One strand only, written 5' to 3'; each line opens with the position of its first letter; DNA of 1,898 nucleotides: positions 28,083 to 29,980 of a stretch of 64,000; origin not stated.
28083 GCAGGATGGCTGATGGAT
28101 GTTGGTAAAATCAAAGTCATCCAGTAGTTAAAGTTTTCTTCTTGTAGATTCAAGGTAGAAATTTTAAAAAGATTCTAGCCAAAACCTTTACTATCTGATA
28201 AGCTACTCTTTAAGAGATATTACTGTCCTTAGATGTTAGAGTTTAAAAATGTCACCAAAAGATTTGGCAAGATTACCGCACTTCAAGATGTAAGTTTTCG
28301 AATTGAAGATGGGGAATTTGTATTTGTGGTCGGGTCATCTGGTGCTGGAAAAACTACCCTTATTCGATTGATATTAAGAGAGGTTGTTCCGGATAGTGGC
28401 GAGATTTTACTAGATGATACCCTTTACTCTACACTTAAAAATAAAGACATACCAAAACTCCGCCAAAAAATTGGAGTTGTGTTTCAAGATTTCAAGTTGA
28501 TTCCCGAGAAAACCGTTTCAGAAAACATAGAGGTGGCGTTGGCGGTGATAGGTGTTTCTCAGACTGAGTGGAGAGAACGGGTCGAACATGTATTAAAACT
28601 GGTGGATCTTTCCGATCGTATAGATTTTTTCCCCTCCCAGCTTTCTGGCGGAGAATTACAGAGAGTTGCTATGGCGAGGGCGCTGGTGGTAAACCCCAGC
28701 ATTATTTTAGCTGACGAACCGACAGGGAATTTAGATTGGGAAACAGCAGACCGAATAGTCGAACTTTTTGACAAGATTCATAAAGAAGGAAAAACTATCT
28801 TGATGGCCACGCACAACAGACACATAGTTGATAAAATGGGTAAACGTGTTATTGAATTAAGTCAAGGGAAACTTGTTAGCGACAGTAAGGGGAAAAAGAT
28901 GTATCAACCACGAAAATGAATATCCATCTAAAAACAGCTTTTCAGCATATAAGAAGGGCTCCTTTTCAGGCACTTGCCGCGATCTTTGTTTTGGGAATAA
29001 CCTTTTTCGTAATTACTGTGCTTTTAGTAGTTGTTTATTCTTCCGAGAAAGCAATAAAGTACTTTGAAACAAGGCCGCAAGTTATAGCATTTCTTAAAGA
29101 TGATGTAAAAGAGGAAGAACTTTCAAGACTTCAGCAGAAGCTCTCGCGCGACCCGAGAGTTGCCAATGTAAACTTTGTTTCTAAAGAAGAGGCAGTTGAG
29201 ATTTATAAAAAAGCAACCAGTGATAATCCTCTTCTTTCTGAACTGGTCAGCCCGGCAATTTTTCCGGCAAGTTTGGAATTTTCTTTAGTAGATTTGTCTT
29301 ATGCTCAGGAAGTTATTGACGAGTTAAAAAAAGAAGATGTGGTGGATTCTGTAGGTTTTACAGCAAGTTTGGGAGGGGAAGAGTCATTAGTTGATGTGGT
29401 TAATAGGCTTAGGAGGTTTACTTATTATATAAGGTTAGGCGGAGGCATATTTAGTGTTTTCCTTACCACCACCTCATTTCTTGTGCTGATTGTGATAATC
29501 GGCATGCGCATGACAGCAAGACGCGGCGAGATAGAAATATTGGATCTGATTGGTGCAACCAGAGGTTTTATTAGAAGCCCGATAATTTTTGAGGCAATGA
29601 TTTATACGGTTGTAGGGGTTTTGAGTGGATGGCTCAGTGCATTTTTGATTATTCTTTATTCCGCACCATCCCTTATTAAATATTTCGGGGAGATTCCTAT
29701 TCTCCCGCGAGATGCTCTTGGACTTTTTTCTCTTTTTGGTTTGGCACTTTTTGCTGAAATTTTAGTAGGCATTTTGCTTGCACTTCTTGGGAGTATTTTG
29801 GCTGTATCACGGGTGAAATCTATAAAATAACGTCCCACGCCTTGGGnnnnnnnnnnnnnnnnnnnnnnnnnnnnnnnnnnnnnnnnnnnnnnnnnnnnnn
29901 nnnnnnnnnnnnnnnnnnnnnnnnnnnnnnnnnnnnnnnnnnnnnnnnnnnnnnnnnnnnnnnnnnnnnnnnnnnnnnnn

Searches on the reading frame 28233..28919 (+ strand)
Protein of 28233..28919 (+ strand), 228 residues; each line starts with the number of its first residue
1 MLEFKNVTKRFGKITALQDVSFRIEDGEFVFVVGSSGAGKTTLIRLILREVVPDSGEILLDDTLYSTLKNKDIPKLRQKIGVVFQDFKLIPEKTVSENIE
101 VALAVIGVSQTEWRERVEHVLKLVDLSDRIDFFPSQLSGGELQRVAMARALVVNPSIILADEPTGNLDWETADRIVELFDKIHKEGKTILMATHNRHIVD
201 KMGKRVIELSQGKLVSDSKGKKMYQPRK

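Call 69: search_protein_families(library=pfam, proteins=[window:28233-28919:+], max_evalue=0.00001)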
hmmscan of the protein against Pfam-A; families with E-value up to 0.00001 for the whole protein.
window:28233-28919:+ (228 aa): 2 families
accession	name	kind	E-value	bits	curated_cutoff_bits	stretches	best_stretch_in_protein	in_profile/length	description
PF00005.33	ABC_tran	-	2e-36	126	25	1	17-164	1-136/137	ABC transporter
PF13304.12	AAA_21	-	1.1e-08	35.9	27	0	116-200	220-304/304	AAA domain, putative AbiEii toxin, Type IV TA system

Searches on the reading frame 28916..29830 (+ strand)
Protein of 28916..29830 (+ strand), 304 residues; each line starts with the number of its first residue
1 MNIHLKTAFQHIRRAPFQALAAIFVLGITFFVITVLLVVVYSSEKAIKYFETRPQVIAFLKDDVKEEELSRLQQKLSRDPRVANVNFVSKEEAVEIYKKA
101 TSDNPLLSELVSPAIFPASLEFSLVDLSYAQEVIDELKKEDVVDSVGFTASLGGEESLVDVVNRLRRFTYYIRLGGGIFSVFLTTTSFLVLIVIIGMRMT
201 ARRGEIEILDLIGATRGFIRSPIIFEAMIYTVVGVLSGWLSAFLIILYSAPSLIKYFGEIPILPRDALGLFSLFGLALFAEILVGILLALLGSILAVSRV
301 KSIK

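Call 69: search_protein_families(library=pfam, proteins=[window:28916-29830:+], max_evalue=0.00001)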
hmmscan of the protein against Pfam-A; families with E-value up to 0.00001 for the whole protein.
window:28916-29830:+ (304 aa): 2 families
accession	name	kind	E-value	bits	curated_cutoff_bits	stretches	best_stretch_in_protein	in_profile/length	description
PF18075.7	FtsX_ECD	-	3.3e-15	56.9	23.5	1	55-146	2-96/96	FtsX extracellular domain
PF02687.27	FtsX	-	1e-11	45.3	25.5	1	178-302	2-117/120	FtsX-like permease C-terminal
